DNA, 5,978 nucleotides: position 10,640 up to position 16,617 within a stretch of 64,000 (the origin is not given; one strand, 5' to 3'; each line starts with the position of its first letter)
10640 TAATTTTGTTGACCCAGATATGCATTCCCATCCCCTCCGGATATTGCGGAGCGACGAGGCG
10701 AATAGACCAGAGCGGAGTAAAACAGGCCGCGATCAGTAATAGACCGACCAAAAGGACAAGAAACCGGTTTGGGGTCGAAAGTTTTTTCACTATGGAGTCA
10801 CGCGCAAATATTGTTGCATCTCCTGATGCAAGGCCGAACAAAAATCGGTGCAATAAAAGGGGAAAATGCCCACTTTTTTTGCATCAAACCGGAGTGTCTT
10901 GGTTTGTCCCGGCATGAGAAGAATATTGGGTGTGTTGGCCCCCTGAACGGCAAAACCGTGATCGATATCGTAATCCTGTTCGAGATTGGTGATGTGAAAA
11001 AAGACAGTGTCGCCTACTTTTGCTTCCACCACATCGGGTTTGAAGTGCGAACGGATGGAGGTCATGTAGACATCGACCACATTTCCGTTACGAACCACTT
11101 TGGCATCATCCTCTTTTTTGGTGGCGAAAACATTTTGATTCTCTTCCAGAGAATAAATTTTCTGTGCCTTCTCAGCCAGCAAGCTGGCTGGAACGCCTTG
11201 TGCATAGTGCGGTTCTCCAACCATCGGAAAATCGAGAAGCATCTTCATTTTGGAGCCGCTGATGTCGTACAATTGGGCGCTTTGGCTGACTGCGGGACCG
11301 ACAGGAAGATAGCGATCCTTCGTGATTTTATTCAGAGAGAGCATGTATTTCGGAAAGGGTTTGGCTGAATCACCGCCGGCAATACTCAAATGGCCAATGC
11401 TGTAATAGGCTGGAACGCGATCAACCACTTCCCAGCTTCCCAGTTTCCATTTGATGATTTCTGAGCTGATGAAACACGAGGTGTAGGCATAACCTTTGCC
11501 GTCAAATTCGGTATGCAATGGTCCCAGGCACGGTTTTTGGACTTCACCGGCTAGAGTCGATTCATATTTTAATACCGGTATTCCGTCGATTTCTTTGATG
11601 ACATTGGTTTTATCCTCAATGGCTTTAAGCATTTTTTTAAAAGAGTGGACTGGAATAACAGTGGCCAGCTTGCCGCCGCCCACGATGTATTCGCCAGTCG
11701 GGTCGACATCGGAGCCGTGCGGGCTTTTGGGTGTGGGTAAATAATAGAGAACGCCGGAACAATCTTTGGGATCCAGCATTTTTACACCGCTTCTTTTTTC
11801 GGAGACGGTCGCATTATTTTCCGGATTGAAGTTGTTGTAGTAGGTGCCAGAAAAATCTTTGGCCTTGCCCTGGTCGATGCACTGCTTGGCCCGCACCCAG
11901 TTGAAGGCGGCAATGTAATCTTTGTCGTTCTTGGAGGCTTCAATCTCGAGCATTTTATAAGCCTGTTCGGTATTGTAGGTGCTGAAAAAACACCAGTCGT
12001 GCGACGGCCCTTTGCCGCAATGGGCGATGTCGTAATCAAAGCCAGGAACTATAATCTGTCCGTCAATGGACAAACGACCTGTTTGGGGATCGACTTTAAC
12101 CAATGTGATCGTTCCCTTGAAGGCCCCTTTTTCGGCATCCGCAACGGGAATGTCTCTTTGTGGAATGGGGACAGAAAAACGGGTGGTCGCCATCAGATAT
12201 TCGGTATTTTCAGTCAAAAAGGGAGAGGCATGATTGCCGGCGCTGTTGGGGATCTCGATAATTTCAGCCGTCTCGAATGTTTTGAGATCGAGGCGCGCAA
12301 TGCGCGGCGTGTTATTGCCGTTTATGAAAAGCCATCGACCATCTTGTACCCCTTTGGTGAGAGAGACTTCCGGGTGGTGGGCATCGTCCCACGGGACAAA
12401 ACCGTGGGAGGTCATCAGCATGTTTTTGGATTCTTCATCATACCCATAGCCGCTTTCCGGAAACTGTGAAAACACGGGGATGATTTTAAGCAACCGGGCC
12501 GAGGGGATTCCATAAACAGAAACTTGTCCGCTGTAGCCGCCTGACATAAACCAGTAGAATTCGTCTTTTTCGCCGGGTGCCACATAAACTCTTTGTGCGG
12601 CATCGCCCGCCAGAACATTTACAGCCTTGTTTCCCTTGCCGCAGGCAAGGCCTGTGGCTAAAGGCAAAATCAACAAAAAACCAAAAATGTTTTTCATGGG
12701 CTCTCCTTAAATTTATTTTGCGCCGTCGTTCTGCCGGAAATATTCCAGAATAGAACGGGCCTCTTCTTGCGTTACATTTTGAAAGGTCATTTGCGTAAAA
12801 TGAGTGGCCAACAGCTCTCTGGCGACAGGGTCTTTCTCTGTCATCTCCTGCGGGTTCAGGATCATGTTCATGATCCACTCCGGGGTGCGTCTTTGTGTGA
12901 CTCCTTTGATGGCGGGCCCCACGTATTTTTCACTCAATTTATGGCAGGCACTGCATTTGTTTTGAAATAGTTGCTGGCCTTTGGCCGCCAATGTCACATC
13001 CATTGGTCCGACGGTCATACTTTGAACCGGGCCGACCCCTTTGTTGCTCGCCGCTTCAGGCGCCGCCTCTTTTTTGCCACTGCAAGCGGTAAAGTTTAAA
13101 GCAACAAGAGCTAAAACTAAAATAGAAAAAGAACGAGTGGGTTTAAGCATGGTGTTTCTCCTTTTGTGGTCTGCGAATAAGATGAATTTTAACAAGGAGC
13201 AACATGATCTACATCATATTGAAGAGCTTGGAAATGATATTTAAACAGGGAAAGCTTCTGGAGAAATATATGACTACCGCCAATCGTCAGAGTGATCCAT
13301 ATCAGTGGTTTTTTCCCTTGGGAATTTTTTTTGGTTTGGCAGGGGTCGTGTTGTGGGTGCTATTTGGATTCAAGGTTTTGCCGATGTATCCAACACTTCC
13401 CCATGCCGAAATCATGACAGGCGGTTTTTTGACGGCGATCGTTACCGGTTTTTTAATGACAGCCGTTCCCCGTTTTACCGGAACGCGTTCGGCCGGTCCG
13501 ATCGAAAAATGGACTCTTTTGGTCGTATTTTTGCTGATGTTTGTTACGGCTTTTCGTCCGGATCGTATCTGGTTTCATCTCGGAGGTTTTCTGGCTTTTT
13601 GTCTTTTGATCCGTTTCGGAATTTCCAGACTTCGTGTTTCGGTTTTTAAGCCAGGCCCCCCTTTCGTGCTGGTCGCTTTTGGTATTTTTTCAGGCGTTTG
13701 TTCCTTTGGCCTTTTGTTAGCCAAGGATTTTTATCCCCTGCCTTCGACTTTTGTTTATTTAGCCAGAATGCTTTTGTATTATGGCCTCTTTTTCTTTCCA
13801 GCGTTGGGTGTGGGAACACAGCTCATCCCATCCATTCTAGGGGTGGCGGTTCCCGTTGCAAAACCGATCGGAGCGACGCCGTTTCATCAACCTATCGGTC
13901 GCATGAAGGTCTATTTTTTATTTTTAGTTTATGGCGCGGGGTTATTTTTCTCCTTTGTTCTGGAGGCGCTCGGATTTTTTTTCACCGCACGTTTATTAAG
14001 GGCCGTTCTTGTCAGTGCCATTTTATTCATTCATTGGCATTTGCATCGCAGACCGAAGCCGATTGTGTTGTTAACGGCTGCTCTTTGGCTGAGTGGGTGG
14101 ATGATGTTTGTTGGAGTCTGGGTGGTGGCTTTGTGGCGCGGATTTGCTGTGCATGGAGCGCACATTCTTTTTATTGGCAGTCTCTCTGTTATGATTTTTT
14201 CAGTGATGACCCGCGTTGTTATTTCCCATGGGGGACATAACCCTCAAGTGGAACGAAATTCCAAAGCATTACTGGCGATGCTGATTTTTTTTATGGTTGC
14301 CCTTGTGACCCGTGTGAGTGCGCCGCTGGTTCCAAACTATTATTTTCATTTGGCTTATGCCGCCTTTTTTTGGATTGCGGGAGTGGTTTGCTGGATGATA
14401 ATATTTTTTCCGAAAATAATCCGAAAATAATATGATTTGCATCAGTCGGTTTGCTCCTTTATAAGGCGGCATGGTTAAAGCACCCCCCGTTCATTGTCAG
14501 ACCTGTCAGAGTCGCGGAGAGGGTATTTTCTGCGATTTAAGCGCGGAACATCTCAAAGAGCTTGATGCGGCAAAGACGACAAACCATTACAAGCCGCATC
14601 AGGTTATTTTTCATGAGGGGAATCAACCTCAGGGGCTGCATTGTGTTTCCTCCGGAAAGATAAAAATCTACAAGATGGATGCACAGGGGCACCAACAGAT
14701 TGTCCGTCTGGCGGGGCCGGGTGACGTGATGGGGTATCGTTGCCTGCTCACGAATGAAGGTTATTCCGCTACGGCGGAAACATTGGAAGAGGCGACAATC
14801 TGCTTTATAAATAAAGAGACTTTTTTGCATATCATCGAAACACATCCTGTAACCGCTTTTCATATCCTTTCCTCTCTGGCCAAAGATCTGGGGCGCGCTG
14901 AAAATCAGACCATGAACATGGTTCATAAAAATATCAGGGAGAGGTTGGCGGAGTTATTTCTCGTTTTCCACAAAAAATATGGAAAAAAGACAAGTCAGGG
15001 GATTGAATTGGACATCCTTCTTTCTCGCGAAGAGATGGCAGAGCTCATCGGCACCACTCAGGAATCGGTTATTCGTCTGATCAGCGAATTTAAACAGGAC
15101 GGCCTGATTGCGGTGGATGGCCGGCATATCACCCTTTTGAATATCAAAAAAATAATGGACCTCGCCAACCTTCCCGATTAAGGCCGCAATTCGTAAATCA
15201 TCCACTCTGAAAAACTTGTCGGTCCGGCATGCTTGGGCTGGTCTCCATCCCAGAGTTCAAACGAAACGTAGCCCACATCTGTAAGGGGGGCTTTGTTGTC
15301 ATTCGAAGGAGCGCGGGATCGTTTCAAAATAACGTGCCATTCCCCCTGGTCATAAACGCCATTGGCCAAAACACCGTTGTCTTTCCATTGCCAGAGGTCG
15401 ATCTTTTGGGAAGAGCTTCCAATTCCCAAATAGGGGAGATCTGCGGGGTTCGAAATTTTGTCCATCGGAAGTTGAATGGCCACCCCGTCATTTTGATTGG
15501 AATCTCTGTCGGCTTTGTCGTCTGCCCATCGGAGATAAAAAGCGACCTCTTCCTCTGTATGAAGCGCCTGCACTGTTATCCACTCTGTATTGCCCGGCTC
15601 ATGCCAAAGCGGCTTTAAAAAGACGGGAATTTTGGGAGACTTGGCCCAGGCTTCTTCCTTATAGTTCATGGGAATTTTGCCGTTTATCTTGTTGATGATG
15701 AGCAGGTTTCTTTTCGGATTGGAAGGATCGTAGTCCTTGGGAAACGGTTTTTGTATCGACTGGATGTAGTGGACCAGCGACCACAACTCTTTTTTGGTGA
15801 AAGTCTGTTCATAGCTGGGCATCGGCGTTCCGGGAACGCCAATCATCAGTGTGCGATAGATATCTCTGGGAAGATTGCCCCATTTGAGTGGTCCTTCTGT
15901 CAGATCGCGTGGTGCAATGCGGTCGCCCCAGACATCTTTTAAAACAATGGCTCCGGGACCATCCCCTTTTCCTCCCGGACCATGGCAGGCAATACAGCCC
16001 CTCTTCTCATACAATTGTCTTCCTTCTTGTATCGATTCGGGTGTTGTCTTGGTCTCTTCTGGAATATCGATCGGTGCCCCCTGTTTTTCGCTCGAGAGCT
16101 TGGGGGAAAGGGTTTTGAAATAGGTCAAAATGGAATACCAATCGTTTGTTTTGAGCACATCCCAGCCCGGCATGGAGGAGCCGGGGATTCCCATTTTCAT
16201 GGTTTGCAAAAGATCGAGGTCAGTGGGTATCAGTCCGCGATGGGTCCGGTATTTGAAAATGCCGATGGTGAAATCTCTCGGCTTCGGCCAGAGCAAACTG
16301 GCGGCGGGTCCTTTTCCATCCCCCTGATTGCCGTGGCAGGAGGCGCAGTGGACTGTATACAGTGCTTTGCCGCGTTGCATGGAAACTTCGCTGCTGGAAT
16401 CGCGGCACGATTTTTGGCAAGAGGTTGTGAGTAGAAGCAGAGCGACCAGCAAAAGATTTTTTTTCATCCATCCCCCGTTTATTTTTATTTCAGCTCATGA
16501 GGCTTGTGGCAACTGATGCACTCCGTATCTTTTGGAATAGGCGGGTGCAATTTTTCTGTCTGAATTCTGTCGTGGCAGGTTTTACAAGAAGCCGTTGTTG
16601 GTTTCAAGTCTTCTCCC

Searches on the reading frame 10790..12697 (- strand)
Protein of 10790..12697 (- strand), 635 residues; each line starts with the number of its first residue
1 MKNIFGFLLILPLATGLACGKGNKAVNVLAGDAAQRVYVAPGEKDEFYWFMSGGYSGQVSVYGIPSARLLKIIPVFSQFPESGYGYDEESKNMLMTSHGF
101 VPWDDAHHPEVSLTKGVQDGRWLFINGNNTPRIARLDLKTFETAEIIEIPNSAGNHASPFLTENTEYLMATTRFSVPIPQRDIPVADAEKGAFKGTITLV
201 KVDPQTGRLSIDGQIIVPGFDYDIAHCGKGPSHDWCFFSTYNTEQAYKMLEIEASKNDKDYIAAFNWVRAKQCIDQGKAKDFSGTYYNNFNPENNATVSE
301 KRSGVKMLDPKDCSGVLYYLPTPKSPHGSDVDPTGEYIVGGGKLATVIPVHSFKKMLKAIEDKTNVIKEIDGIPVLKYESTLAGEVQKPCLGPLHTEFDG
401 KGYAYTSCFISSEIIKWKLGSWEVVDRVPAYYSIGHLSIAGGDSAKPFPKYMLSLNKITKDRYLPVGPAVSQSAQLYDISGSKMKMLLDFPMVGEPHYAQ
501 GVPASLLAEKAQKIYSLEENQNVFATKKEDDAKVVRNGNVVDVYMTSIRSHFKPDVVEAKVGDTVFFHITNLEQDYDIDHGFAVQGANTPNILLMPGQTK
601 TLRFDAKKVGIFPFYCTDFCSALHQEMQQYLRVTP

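Call 23: search_protein_families(library=ncbifam, proteins=[window:10790-12697:-], max_evalue=0.00001)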
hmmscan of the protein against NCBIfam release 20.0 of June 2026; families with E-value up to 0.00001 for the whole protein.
window:10790-12697:- (635 aa): 3 families
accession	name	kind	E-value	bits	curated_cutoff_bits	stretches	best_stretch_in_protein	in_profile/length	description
TIGR04246.1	nitrous_NosZ_Gp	equivalog_domain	4.7e-275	913.3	625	1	34-635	1-578/578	Sec-dependent nitrous-oxide reductase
TIGR04244.1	nitrous_NosZ_RR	equivalog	6.4e-104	348.7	625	1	21-631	27-624/627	TAT-dependent nitrous-oxide reductase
NF052460.1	L-NosZ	equivalog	1.7e-50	171.9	700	1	298-632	149-477/480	clade III lactonase-type nitrous-oxide reductase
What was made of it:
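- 10790..12697 (-): nosZ, the Sec-dependent (clade II) nitrous-oxide reductase. TIGR04246, 913 bits (call 23).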

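Call 92: find_related_loci(query=window:10790-12697:-, collection=genome_contigs, flank=10000)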
Query window:10790-12697:- (635 aa) in genome_contigs; peptide patterns used: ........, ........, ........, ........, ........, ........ (x = any residue, [..] = any of these).
599 stretches matched a pattern (row limit reached: there are more); 553 encode a relative of the query (tblastn E <= 1e-3); the best 80 are kept; 80 distinct loci.
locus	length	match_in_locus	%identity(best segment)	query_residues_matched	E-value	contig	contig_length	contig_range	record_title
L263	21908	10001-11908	79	3-634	0e+0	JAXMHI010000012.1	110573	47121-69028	MAG: bacterium isolate STL-UBA2 C4.194.fa-12, whole genome shotgun sequence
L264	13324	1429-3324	77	2-634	0e+0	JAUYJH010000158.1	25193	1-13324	MAG: Deltaproteobacteria bacterium isolate C24_metabat.bin.128 C24_k141_832073, whole genome shotgun sequence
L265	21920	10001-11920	75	3-634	0e+0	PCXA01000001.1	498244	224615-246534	MAG: Deltaproteobacteria bacterium CG11_big_fil_rev_8_21_14_0_20_47_16 CG11_8_21_14_0.20_scaffold_0_c, whole genome shot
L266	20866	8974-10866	71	7-635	0e+0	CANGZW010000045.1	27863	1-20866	MAG: Leptospiraceae bacterium isolate RE-18aug17-155 genome assembly, contig: RE-18aug17-C2059, whole genome shotgun seq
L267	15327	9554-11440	70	7-635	0e+0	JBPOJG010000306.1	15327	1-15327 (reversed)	MAG: Spirochaetota bacterium isolate MAG_1308 c_000000613186, whole genome shotgun sequence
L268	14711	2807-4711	68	1-635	0e+0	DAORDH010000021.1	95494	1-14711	MAG TPA_asm: Leptospiraceae bacterium isolate AMR_MDS_0885 NODE_89_length_95494_cov_14.098471, whole genome shotgun sequ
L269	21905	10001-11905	68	1-635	0e+0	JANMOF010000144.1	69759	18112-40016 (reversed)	MAG: Leptospiraceae bacterium isolate OTE_58_metabat_203 OTE_58_k141_3000171, whole genome shotgun sequence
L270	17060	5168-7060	69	4-635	0e+0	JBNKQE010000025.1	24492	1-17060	MAG: Leptospirales bacterium isolate G1.bin.23.strict NODE_25_length_24492_cov_3.913127, whole genome shotgun sequence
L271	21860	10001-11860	69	9-633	0e+0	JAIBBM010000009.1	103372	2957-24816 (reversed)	MAG: Leptospirales bacterium isolate SSF25 NODE_3120_length_103372_cov_75.319396, whole genome shotgun sequence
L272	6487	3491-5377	68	1-633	0e+0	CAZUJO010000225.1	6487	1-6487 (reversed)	MAG TPA_asm: uncultured Leptospiraceae bacterium isolate SRP257259_co1_53 genome assembly, contig: NODE_20440_length_648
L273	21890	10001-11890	67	7-635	0e+0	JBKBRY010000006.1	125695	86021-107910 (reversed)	MAG: Leptonema sp. (in: bacteria) isolate 21I_052.bin.30 NODE_6_length_125695_cov_13.817868, whole genome shotgun sequen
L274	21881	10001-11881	67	13-635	0e+0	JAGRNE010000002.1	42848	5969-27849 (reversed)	MAG: Leptospiraceae bacterium isolate HKST-UBA09 NODE_2_length_42848_cov_4.233850, whole genome shotgun sequence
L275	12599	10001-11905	64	6-633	0e+0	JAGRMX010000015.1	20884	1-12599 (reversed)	MAG: Leptospiraceae bacterium isolate HKST-UBA02 NODE_15_length_20884_cov_4.051906, whole genome shotgun sequence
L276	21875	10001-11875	65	8-635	0e+0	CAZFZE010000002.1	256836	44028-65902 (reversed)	MAG TPA_asm: uncultured Ignavibacterium sp. isolate binchicken_co190_19 genome assembly, contig: NODE_52_length_256836_c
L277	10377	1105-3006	65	2-634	0e+0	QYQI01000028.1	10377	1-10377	MAG: Ignavibacteriales bacterium isolate PowLak16_MAG6 c_000000044841, whole genome shotgun sequence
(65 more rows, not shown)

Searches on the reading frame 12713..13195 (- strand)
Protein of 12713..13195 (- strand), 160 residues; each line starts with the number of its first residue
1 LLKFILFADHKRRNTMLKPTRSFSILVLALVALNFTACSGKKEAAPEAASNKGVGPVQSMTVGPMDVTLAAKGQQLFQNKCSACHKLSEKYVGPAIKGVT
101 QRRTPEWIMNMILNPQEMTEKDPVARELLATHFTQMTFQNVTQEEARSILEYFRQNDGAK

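Call 23: search_protein_families(library=ncbifam, proteins=[window:12713-13195:-], max_evalue=0.00001)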
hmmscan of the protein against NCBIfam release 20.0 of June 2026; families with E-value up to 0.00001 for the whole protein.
window:12713-13195:- (160 aa): 4 families
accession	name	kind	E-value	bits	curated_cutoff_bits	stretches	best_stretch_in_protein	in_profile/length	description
TIGR02603.1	CxxCH_TIGR02603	domain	1.2e-08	35.1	68.15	1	70-122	3-57/134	putative heme-binding domain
NF045774.1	cytochro_C551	exception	2.3e-08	33.9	118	1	26-119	7-89/110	cytochrome c551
NF045773.1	cytochro_C550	exception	2.4e-06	27.5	125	1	24-118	11-98/118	cytochrome c550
NF040606.1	CytoC_perox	subfamily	7e-06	25.5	150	1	61-136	289-352/524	di-heme-cytochrome C peroxidase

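Call 89: search_protein_families(library=pfam, proteins=[window:12713-13195:-], max_evalue=0.01)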
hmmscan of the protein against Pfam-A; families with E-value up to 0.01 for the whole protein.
window:12713-13195:- (160 aa): 4 families
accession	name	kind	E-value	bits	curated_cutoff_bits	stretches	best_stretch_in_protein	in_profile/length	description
PF00034.26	Cytochrom_C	-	1.6e-10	42.6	21.3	1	70-155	1-88/90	Cytochrome c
PF13442.11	Cytochrome_CBB3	-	1.1e-06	29.2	27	1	70-116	3-45/68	Cytochrome C oxidase, cbb3-type, subunit III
PF02433.20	FixO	-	0.0049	16.8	29.6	0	90-121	100-131/219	Cytochrome C oxidase, mono-heme subunit/FixO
PF09098.15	Dehyd-heme_bind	-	0.0053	16.8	25.2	0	72-110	2-39/167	Quinohemoprotein amine dehydrogenase A, alpha subunit, haem binding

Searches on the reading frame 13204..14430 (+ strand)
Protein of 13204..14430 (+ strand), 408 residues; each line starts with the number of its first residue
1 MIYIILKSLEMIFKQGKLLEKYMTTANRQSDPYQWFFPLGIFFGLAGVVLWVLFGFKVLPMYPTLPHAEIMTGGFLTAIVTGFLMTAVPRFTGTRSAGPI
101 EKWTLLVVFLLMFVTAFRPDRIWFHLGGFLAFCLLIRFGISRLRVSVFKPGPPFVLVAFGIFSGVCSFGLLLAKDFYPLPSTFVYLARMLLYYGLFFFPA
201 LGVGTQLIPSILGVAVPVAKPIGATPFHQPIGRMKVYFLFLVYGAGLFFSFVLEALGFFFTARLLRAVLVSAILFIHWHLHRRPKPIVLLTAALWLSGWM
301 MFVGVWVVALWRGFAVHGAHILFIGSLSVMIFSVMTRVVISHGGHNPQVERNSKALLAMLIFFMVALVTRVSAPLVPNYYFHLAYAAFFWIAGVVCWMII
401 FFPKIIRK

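Call 22: search_protein_families(library=pfam, proteins=[window:13204-14430:+], max_evalue=0.00001)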
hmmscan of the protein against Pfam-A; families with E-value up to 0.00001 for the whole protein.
window:13204-14430:+ (408 aa): 1 family
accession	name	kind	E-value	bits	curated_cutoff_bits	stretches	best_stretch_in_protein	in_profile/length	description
PF05940.17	NnrS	-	1.6e-32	113.7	28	1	31-407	5-369/371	NnrS protein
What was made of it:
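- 13204..14430 (+): NnrS-family haem/copper membrane protein. The true start is probably downstream of 13204. Call 22.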

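Call 100: search_protein_families(library=ncbifam, proteins=[window:13204-14430:+], max_evalue=0.001)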
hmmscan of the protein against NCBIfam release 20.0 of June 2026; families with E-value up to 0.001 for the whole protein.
window:13204-14430:+ (408 aa): 0 families

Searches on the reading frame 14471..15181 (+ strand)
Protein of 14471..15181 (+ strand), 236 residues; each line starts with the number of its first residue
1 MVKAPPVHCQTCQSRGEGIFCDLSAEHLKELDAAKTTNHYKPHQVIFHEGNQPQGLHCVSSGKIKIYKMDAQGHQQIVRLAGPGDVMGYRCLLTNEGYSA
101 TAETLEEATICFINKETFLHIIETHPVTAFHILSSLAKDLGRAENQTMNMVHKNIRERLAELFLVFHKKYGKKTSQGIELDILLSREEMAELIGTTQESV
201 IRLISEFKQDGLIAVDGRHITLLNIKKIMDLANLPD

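Call 22: search_protein_families(library=pfam, proteins=[window:14471-15181:+], max_evalue=0.00001)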
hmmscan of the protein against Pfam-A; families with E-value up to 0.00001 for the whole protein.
window:14471-15181:+ (236 aa): 3 families
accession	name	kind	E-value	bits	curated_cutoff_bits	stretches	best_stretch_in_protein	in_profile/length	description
PF00027.35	cNMP_binding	-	3.6e-23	81.8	27.5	1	39-125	3-89/89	Cyclic nucleotide-binding domain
PF13545.12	HTH_Crp_2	-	2.3e-16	59.9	27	1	157-228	1-67/70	Crp-like helix-turn-helix domain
PF00325.26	Crp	-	1.9e-06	28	21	1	184-213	3-32/32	Bacterial regulatory proteins, crp family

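Call 100: search_protein_families(library=ncbifam, proteins=[window:14471-15181:+], max_evalue=0.001)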
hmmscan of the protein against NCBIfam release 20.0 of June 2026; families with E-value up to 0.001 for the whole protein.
window:14471-15181:+ (236 aa): 13 families
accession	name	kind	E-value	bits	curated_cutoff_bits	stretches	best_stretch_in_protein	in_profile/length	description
NF008365.0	PRK11161.1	subfamily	5.8e-28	97.8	228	1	6-233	17-244/250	fumarate/nitrate reduction transcriptional regulator Fnr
NF045989.1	TransRegFnrLRhodb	equivalog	1.7e-25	89.7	300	1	7-230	8-233/245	transcriptional regulator FnrL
NF050806.1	TransRegFixKCaul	equivalog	4.9e-21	75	300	1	33-226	21-208/215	transcriptional regulator FixK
NF008732.0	PRK11753.1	equivalog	1.1e-16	60.9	266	1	27-223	15-211/214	cAMP-activated global transcriptional regulator CRP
NF053664.1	TransRegPtrACyano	equivalog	6.8e-16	58.2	300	1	56-221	30-189/196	Crp/Fnr family transcriptional regulator PtrA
NF006901.0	PRK09392.1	equivalog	2.4e-15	56.5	211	1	16-233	11-222/236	transcriptional activator FtrB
NF052518.1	TransRegLdrP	equivalog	2.9e-15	56.8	300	1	43-228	7-184/195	transcriptional regulator LdrP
TIGR03697.1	NtcA_cyano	equivalog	3e-15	56.5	244.95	1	45-225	3-185/193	global nitrogen regulator NtcA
NF010499.0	PRK13918.1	equivalog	8.8e-14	51.5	274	1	36-233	13-202/205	CRP/FNR family transcriptional regulator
NF041163.2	encap_f2b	equivalog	8.6e-08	31.7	400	1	25-142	85-202/450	family 2B encapsulin nanocompartment shell protein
NF058543.1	ActPatMycb56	equivalog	1.7e-07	30.4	460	1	19-126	3-109/317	acetyltransferase Pat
NF007707.0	PRK10402.1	subfamily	1.1e-06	28.4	180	1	31-232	27-218/226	transcriptional regulator YeiL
NF050815.1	TransActFtrBCaul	equivalog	5.5e-05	22.5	300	1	29-233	26-224/251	transcriptional activator FtrB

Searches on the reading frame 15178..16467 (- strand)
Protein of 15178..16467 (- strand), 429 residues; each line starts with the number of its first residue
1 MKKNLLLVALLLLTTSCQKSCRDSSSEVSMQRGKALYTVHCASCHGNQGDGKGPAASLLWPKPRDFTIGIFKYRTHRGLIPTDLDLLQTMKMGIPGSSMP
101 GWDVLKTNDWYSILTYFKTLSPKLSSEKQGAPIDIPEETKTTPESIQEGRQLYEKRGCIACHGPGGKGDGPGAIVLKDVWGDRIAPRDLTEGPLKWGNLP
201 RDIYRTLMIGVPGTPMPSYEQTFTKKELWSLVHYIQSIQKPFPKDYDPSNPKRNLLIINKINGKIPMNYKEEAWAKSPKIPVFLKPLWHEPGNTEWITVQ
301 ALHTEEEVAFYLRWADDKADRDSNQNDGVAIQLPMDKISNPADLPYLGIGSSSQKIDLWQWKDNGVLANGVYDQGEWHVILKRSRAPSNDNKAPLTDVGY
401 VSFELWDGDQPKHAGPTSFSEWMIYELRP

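Call 7: search_protein_families(library=pfam, proteins=[window:15178-16467:-], max_evalue=0.001)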
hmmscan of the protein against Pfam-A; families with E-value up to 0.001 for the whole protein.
window:15178-16467:- (429 aa): 3 families
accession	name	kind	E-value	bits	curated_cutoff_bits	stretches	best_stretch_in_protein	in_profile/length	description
PF00034.26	Cytochrom_C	-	2.8e-19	70.6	21.3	2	147-238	2-89/90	Cytochrome c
PF13442.11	Cytochrome_CBB3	-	5e-19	68.8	27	2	146-235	3-68/68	Cytochrome C oxidase, cbb3-type, subunit III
PF09459.16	EB_dh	-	4.1e-16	60.2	33.3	1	274-363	4-120/236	Ethylbenzene dehydrogenase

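Call 8: search_protein_families(library=ncbifam, proteins=[window:15178-16467:-], max_evalue=0.001)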
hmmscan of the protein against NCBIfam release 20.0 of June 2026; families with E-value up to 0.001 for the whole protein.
window:15178-16467:- (429 aa): 11 families
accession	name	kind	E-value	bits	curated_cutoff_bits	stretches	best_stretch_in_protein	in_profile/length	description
TIGR03477.1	DMSO_red_II_gam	subfamily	2.7e-21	75.9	169.85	2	262-365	8-117/206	DMSO reductase family type II enzyme, heme b subunit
NF011054.0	PRK14486.1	equivalog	1.3e-15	57.7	447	2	128-239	195-291/294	putative bifunctional cbb3-type cytochrome c oxidase subunit II/cytochrome c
TIGR00782.1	ccoP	equivalog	4.3e-13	49.2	179.95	2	138-238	195-281/285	cytochrome-c oxidase, cbb3-type subunit III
NF050122.1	bc1_QcrC_actin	exception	8.8e-12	44.9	200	1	15-58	27-69/253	cytochrome bc1 complex diheme cytochrome c subunit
NF033864.1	cytochrome579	equivalog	1.1e-10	41.5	280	1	39-72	60-93/179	cytochrome 579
NF042980.1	EthbenzDh_ebdC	equivalog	4.7e-09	36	400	1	291-365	52-124/214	ethylbenzene dehydrogenase subunit gamma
NF045774.1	cytochro_C551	exception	6.2e-05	22.9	118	0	9-52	11-61/110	cytochrome c551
TIGR03872.1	cytochrome_MoxG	equivalog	0.00014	22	147.8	0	27-55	41-70/133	cytochrome c(L), periplasmic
NF045930.1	Cytc6PetJCyano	equivalog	0.0002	21.3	135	0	5-47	3-45/110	cytochrome c6 PetJ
NF045773.1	cytochro_C550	exception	0.00023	21.1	125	0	25-53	44-73/118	cytochrome c550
NF040606.1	CytoC_perox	subfamily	0.00052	19.3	150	0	29-48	297-316/524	di-heme-cytochrome C peroxidase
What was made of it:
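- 15178..16467 (-): Dihaem cytochrome c fused to an EB_dh-type domain. Calls 7 and 8.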
